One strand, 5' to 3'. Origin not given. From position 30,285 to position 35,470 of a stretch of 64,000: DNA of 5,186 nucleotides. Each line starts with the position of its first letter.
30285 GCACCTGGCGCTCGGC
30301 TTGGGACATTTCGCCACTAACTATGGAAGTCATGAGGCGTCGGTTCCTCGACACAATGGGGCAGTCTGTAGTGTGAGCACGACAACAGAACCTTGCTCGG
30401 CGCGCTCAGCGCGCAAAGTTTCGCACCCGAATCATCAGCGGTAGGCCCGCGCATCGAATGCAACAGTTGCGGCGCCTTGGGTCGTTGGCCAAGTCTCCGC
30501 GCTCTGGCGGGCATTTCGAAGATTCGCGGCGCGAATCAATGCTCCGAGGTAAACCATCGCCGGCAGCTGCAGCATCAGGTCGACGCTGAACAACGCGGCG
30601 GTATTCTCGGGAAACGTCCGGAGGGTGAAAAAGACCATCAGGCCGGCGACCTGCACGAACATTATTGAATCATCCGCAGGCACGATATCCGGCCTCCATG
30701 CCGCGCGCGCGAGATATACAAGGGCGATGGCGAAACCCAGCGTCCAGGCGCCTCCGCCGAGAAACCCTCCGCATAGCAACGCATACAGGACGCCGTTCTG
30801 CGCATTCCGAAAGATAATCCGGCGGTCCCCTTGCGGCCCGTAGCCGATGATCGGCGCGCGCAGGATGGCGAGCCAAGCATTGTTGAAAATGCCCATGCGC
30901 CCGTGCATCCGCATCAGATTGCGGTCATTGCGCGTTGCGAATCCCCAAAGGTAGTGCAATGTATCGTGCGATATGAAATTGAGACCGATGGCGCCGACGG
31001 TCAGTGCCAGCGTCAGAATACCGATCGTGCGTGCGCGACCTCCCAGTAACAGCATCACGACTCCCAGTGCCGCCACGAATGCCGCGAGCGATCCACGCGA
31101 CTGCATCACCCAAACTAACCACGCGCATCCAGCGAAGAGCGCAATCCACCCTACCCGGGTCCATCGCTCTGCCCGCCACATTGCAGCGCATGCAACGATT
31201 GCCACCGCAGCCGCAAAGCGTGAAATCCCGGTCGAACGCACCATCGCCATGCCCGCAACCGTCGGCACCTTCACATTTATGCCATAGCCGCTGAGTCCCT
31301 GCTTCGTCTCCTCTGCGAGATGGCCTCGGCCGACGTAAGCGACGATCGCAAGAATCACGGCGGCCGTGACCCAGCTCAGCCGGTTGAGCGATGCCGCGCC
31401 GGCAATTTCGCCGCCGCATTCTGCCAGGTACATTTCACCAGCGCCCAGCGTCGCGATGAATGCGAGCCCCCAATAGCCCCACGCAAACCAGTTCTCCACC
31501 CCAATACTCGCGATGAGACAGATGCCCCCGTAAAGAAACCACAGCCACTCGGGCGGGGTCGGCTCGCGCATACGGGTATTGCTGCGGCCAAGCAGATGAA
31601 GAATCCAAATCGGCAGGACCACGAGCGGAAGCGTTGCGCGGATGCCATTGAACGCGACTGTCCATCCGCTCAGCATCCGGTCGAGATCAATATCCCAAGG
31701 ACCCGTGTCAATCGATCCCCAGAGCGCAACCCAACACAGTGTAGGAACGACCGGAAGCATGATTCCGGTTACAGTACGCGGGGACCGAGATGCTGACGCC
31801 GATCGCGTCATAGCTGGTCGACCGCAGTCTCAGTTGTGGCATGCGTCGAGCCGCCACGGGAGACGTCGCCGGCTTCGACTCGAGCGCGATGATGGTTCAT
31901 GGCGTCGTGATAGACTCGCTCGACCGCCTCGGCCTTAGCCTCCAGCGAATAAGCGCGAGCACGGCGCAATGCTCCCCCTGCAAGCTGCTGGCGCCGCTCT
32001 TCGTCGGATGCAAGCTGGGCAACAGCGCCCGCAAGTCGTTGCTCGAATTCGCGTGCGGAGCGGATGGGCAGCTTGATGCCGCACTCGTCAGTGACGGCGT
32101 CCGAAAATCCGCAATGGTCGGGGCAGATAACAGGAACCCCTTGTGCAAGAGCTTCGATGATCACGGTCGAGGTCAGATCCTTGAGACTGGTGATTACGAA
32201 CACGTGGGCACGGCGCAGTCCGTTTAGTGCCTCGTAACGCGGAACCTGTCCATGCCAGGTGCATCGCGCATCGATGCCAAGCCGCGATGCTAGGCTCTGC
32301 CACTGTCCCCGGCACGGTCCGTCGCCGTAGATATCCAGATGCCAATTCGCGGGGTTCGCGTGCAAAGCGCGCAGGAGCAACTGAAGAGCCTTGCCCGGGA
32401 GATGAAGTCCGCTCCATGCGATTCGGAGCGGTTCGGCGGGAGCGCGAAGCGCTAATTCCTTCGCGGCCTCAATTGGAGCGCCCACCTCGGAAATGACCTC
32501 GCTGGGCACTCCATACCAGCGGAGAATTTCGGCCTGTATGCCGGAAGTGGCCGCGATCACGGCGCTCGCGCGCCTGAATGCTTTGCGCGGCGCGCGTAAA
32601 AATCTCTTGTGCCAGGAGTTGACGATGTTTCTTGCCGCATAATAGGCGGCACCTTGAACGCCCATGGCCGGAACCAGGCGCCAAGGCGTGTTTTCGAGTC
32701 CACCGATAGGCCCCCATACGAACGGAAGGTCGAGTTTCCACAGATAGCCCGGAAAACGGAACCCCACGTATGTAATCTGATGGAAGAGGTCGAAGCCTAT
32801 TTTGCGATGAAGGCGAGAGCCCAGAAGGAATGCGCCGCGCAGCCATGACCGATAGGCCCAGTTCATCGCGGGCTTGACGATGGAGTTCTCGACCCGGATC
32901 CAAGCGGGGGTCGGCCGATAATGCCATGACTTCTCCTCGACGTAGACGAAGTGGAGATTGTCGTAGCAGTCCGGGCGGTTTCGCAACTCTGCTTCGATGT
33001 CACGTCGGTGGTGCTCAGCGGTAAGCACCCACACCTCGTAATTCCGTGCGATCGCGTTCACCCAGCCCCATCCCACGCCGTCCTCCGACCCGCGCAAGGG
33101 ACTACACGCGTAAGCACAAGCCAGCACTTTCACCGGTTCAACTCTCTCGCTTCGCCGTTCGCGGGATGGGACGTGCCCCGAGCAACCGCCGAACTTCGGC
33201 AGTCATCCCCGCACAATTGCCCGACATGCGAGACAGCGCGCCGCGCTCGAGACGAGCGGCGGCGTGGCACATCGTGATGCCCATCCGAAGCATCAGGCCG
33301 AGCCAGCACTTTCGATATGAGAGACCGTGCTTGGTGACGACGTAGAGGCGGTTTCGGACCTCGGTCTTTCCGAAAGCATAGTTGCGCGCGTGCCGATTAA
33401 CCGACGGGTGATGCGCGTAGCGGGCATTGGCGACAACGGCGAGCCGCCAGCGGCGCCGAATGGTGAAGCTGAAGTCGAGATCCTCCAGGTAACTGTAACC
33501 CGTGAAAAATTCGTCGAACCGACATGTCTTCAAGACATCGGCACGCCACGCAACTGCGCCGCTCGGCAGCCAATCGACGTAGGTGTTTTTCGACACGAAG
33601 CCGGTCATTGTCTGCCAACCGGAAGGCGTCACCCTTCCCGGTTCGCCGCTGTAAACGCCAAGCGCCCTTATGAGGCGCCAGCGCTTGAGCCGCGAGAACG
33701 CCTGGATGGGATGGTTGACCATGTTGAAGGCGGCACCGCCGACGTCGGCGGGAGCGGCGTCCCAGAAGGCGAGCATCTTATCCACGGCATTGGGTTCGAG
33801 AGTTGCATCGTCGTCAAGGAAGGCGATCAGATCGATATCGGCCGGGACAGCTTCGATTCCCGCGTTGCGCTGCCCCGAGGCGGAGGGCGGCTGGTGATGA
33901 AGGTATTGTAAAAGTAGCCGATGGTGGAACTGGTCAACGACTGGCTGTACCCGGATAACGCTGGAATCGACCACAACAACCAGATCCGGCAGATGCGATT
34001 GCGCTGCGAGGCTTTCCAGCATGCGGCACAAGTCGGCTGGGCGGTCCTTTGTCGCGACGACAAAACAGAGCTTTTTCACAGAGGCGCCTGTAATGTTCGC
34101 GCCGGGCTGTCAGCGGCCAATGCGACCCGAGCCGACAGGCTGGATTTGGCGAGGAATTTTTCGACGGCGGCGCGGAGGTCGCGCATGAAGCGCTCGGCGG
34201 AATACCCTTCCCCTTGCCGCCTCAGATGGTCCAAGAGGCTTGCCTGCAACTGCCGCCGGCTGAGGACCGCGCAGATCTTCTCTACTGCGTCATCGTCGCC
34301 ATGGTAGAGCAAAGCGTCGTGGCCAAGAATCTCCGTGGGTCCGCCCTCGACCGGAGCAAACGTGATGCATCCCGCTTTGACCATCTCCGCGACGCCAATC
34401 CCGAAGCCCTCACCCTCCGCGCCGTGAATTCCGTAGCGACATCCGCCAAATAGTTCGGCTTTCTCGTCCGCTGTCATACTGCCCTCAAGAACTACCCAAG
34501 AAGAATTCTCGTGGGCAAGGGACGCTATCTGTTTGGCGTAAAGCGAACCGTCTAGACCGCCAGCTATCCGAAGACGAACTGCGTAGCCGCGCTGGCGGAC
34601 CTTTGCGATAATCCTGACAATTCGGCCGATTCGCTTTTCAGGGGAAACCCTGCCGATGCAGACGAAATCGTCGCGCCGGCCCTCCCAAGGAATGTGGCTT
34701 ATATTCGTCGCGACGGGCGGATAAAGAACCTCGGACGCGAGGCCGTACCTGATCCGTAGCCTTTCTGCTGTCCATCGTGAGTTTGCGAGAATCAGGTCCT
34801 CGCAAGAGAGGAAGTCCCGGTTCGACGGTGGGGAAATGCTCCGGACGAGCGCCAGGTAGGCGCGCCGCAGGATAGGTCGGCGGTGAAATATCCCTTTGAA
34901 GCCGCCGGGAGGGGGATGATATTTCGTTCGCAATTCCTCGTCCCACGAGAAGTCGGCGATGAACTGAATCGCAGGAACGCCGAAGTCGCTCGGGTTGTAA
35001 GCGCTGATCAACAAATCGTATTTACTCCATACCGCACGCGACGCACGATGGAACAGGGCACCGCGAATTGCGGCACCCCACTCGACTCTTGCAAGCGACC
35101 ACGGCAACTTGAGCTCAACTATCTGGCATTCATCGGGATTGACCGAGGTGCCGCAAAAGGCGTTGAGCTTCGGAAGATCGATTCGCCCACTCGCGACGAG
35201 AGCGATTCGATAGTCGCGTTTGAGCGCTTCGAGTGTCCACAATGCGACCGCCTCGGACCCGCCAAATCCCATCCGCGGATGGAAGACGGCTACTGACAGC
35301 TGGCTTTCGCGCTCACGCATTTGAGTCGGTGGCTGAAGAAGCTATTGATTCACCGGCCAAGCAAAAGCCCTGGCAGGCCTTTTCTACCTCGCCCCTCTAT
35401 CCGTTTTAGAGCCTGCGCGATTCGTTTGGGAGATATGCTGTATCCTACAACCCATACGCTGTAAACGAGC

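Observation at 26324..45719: Complete Wzx/Wzy-dependent polysaccharide locus containing a GDP-mannose 3,5-epimerase homologue, implying an L-galactose/L-gulose-containing polymer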

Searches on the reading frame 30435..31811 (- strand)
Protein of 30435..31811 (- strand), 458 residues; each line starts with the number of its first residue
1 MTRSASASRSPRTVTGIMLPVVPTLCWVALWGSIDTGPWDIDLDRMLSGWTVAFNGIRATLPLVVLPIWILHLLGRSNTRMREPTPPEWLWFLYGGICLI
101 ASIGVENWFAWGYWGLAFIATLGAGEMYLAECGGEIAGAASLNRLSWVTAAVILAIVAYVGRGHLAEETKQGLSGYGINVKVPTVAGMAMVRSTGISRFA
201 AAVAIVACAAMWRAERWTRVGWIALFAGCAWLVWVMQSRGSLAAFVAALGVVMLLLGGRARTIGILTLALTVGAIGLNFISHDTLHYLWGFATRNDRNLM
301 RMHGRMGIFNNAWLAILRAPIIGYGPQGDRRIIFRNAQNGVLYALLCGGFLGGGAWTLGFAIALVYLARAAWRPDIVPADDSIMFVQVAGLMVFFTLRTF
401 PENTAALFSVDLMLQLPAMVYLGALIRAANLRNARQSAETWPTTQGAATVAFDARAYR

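Call 3: search_protein_families(library=pfam, proteins=[window:30435-31811:-])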
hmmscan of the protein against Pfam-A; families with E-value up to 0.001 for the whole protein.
window:30435-31811:- (458 aa): 1 family
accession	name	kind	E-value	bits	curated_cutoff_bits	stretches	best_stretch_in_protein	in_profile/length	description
PF04932.20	Wzy_C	-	1.1e-06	28.9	31.7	1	226-356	3-148/149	O-Antigen ligase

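Call 7: search_protein_families(library=ncbifam, proteins=[window:30435-31811:-])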
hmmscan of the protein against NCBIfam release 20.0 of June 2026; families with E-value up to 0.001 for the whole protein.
window:30435-31811:- (458 aa): 0 families

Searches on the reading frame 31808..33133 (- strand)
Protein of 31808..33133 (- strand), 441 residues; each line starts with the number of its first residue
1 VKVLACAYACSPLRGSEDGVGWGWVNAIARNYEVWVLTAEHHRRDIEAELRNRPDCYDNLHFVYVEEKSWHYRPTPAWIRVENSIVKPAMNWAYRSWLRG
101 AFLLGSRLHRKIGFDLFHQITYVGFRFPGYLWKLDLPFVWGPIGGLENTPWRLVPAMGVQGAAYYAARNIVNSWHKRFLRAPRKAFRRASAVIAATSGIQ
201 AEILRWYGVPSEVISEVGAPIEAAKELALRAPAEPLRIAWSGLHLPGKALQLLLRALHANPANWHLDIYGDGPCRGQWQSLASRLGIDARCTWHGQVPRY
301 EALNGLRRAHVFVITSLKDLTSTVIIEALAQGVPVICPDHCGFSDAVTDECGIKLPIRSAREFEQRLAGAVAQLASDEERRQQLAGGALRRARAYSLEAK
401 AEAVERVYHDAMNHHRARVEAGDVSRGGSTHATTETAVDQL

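Call 3: search_protein_families(library=pfam, proteins=[window:31808-33133:-])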
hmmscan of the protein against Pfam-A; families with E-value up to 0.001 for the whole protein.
window:31808-33133:- (441 aa): 6 families
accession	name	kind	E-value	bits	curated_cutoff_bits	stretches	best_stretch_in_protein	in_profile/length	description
PF00534.26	Glycos_transf_1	-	6.8e-18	65.2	26.4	1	245-385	25-166/172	Glycosyl transferases group 1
PF13692.12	Glyco_trans_1_4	-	1.7e-17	64.4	27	1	243-368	10-137/142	Glycosyl transferases group 1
PF13524.12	Glyco_trans_1_2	-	4.1e-07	30.5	25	1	252-398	4-136/144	Glycosyl transferase-like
PF13439.12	Glyco_transf_4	-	2.7e-05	24.7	28.5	1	30-214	18-159/170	Glycosyltransferase Family 4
PF20706.3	GT4-conflict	-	6.7e-05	22.5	26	1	304-385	277-365/385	Family 4 Glycosyltransferase in conflict systems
PF13579.12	Glyco_trans_4_4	-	0.00014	22.7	29.7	1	31-214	18-152/158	Glycosyl transferase 4-like domain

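Call 7: search_protein_families(library=ncbifam, proteins=[window:31808-33133:-])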
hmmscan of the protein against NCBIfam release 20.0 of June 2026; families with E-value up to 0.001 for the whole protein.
window:31808-33133:- (441 aa): 21 families
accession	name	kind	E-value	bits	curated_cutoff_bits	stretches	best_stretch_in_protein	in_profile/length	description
NF041879.1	EPS_EpsH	equivalog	2.6e-16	59.4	800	1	113-413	115-418/431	exopolysaccharide biosynthesis glycosyltransferase EpsH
NF007396.0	PRK09922.1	equivalog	7.1e-16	58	385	1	188-351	135-303/361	lipopolysaccharide 1,6-galactosyltransferase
TIGR03449.1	mycothiol_MshA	equivalog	2.7e-14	52.9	462.5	1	277-413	272-405/406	D-inositol-3-phosphate glycosyltransferase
NF041876.1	EPS_EpsE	equivalog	4.2e-14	52.6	400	1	226-402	205-387/389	exopolysaccharide biosynthesis GT4 family glycosyltransferase EpsE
NF046085.1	XrtY_assoc_Gly1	equivalog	2e-13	50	400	1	248-379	222-355/387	XrtY-associated glycosyltransferase XYAG1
TIGR03088.1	stp2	hypoth_equivalog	4.3e-12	45.8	409.05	1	248-410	214-372/374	TIGR03088 family PEP-CTERM/XrtA system glycosyltransferase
NF047684.1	TeichurnBiosyTuaC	equivalog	2.4e-11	43.2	550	1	229-412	213-390/391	teichuronic acid biosynthesis protein TuaC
TIGR03999.1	thiol_BshA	equivalog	5.5e-10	38.7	273.7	1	265-412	231-374/375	N-acetyl-alpha-D-glucosaminyl L-malate synthase BshA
TIGR04005.1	wcaL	equivalog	3.9e-09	35.9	537.6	1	183-378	169-374/406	colanic acid biosynthesis glycosyltransferase WcaL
TIGR02149.1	glgA_Coryne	subfamily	7.9e-09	35.1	302.4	1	297-410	272-389/391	glycogen synthase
TIGR04348.1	TIGR04348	equivalog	2.1e-08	33.6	300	1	288-407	192-307/310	selenoneine biosynthesis selenosugar synthase SenB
TIGR04047.1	MSMEG_0565_glyc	hypoth_equivalog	6.3e-08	32.1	259.85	1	279-409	246-372/373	MSMEG_0565 family glycosyltransferase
TIGR04157.1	glyco_rSAM_CFB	subfamily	1.3e-07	31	400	1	259-405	254-403/406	TIGR04157 family glycosyltransferase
NF047880.1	glyco_SdgA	exception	1.3e-07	30.6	800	1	258-397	341-476/488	serine-aspartate repeat adhesin O-glycosyltransferase SdgA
NF050063.1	ProtGlycPglJ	equivalog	7.2e-07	28.7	500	1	246-396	205-351/363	N-acetylgalactosamine-N,N'-diacetylbacillosaminyl-diphospho-undecaprenol 4-alpha-N-acetylgalactosaminyltransferase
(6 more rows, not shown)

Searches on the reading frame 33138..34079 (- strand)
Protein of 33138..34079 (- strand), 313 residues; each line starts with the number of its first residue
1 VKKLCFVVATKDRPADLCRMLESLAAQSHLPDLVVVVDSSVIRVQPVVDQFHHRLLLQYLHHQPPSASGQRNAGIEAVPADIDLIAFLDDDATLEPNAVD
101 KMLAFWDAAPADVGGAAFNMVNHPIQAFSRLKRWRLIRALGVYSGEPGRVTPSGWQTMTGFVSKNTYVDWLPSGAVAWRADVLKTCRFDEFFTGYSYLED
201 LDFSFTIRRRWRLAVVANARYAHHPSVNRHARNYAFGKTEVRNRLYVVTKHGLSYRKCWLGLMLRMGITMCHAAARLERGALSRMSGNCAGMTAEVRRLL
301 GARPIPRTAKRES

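Call 3: search_protein_families(library=pfam, proteins=[window:33138-34079:-])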
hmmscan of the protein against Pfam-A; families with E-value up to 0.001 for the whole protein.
window:33138-34079:- (313 aa): 3 families
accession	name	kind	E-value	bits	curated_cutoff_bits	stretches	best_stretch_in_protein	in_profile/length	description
PF00535.33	Glycos_transf_2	-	3.8e-13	50.2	23.3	1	6-132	2-129/168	Glycosyl transferase family 2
PF13641.12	Glyco_tranf_2_3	-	1.3e-08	35.6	27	1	5-221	4-209/230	Glycosyltransferase like family 2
PF13632.12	Glyco_trans_2_3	-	0.00079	19.7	27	0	85-273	2-179/198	Glycosyl transferase family group 2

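Call 7: search_protein_families(library=ncbifam, proteins=[window:33138-34079:-])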
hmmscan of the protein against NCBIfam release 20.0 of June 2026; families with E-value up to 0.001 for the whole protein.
window:33138-34079:- (313 aa): 9 families
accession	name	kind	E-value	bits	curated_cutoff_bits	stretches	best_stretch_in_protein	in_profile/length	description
TIGR03965.1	mycofact_glyco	equivalog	3.6e-10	39.3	280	1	4-296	76-353/467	mycofactocin biosynthesis glycosyltransferase MftF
NF041875.1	EPS_EpsD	equivalog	1.4e-08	34.5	370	1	6-113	3-111/325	exopolysaccharide biosynthesis glycosyltransferase EpsD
NF007482.0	PRK10073.1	equivalog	9.3e-06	24.9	423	1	2-114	6-118/334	glycosyltransferase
NF038299.1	EPS_HpsN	equivalog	9.4e-06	24.8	425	1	4-209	3-205/317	hormogonium polysaccharide biosynthesis glycosyltransferase HpsN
NF038302.1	EPS_HpsE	equivalog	2.6e-05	23.4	300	1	5-111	4-116/307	hormogonium polysaccharide biosynthesis glycosyltransferase HpsE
NF041394.1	GtaseAglG_Halo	equivalog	4e-05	23.1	440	1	9-111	10-112/304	glucosyl-dolichyl phosphate glucuronosyltransferase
NF050113.1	gal_furan_GlfT1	equivalog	0.00028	20.3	330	1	6-102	3-100/290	galactofuranosyltransferase GlfT1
TIGR04283.1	glyco_like_mftF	equivalog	0.00081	19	182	0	8-121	5-114/221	TIGR04283 family arsenosugar biosynthesis glycosyltransferase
TIGR04242.1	nodulat_NodC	equivalog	0.00084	18.4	550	0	10-117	57-165/395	chitooligosaccharide synthase NodC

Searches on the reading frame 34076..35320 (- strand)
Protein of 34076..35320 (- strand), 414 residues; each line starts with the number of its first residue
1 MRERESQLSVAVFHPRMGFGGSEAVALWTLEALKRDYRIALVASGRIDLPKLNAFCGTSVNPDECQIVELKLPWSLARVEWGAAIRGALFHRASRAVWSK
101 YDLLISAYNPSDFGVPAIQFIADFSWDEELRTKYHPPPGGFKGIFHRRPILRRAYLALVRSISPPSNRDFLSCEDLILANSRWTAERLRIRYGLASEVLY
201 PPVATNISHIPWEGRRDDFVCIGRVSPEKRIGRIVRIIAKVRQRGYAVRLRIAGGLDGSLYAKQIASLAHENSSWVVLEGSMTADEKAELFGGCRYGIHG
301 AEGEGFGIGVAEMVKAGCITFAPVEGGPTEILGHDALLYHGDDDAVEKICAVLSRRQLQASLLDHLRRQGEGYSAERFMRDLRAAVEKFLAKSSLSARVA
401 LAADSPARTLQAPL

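Call 3: search_protein_families(library=pfam, proteins=[window:34076-35320:-])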
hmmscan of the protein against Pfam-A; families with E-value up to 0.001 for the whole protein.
window:34076-35320:- (414 aa): 2 families
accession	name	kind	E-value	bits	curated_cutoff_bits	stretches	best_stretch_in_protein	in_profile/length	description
PF00534.26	Glycos_transf_1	-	1.5e-11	44.6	26.4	1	213-360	12-163/172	Glycosyl transferases group 1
PF13692.12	Glyco_trans_1_4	-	3.1e-10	40.9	27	1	218-353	3-140/142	Glycosyl transferases group 1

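Call 7: search_protein_families(library=ncbifam, proteins=[window:34076-35320:-])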
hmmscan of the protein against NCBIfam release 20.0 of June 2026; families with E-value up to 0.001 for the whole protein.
window:34076-35320:- (414 aa): 2 families
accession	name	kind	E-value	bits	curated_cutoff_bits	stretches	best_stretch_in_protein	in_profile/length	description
NF038255.1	exopoly_VpsD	equivalog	4.5e-07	29.1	300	1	219-317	206-306/381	VpsD family glycosyltransferase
NF041876.1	EPS_EpsE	equivalog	5.7e-06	25.8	400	1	213-381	211-383/389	exopolysaccharide biosynthesis GT4 family glycosyltransferase EpsE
